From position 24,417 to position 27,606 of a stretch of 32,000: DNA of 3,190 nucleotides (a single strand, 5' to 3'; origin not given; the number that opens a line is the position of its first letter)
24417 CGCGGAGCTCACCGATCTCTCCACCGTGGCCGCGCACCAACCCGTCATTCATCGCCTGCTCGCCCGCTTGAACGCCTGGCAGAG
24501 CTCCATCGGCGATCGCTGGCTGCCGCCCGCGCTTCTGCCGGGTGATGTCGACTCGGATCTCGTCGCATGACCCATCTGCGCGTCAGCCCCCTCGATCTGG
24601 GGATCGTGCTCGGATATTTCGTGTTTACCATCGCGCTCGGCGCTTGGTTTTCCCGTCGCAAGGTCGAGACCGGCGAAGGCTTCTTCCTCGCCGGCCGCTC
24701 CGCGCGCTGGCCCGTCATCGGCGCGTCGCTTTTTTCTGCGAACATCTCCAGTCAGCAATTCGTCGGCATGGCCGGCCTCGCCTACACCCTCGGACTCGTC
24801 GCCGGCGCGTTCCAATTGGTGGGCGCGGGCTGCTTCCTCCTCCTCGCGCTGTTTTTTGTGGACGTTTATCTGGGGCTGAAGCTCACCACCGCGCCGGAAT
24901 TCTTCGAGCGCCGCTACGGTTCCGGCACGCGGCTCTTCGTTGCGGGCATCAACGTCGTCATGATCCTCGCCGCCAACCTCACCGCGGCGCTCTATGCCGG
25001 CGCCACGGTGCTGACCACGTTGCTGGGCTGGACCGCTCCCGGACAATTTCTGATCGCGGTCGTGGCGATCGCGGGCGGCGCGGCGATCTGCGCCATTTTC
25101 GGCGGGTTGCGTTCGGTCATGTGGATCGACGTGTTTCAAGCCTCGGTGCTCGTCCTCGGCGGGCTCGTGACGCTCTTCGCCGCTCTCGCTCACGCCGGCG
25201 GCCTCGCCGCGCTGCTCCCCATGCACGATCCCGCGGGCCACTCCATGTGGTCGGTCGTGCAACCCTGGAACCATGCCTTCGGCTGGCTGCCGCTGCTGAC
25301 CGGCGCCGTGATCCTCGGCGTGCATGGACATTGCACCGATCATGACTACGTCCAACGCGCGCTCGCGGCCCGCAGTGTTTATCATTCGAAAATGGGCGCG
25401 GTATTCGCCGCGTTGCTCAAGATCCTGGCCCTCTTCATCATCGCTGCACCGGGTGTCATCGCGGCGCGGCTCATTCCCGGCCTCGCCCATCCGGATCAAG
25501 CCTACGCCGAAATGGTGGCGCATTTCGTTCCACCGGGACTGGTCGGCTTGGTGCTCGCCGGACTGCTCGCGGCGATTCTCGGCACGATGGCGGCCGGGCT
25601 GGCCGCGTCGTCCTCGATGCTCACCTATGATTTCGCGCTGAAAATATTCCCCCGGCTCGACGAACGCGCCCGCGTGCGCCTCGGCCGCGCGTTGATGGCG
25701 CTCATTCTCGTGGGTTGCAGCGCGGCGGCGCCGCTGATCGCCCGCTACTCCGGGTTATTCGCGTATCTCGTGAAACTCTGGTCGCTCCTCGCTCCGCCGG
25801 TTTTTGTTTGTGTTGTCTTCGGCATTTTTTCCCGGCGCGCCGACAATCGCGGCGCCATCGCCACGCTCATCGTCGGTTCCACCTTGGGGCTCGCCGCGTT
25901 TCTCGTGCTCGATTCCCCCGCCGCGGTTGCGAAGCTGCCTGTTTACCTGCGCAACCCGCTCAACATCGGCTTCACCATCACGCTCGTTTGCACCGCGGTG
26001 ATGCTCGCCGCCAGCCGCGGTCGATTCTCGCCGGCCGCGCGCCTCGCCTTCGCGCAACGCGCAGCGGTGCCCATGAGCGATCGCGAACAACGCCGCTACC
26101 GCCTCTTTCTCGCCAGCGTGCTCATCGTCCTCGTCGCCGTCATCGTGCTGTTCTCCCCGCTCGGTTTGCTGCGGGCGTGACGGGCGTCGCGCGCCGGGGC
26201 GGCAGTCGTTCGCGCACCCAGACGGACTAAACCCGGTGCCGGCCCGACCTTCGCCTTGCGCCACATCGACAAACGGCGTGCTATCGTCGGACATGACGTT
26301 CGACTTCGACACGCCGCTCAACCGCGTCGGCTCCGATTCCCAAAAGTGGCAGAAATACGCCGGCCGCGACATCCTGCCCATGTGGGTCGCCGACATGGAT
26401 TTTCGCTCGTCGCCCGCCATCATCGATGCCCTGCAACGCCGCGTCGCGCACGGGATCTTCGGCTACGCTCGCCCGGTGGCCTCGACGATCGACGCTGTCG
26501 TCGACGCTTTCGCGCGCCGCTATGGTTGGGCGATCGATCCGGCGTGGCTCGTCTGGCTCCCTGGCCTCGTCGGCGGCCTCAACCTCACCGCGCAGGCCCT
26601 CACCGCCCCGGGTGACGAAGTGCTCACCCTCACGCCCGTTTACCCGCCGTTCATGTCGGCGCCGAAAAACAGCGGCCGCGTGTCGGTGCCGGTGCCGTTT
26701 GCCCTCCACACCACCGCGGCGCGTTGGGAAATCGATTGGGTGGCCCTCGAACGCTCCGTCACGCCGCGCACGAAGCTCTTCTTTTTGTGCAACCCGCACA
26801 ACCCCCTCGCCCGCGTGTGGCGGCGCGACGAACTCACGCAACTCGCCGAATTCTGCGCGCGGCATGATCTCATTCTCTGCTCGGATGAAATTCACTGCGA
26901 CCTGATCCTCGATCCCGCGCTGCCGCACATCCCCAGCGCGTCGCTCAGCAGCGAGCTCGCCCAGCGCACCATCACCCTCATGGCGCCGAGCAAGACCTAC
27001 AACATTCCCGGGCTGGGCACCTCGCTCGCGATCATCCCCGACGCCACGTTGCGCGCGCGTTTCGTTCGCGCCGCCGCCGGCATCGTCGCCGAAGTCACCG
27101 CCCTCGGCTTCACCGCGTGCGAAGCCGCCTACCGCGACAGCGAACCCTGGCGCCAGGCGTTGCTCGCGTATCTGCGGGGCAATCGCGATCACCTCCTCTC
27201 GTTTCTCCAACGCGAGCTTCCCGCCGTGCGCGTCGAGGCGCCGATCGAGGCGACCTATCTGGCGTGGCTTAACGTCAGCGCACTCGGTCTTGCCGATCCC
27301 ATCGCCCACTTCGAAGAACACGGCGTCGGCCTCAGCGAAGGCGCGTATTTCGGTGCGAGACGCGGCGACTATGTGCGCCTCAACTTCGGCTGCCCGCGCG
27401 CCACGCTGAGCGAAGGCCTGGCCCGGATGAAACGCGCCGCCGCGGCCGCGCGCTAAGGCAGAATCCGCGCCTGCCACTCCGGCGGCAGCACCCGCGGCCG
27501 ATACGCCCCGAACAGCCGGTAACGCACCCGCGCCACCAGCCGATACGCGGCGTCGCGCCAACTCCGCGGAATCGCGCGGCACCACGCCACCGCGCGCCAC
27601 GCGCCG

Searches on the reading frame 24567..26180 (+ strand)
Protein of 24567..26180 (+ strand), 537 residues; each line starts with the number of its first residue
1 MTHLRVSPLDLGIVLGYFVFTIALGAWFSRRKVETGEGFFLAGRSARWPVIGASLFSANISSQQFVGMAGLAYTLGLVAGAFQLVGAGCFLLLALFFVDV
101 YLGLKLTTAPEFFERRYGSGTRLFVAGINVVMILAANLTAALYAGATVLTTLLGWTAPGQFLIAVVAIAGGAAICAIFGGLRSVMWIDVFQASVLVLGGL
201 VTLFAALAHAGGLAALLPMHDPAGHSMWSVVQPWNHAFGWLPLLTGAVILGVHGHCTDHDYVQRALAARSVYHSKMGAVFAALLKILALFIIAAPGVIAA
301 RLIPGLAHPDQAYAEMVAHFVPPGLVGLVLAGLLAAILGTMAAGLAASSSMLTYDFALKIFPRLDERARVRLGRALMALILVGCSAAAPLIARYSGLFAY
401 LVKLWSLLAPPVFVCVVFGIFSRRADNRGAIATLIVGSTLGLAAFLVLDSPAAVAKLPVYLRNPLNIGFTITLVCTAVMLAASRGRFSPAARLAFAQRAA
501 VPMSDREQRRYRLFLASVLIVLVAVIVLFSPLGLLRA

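Call 12: search_protein_families(library=pfam, proteins=[window:24567-26180:+])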
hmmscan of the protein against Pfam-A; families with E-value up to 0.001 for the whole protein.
window:24567-26180:+ (537 aa): 1 family
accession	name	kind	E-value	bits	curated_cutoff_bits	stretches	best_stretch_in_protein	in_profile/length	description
PF00474.23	SSF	-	6e-54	183.9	22.8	1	39-437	1-406/406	Sodium:solute symporter family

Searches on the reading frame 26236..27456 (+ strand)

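Call 12: search_protein_families(library=pfam, proteins=[window:26236-27456:+])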
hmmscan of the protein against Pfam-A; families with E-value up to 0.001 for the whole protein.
window:26236-27456:+ (406 aa): 1 family
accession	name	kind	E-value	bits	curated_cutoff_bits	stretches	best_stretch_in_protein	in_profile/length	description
PF00155.27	Aminotran_1_2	-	3.5e-29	102.5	19.7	1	53-397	10-360/361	Aminotransferase class I and II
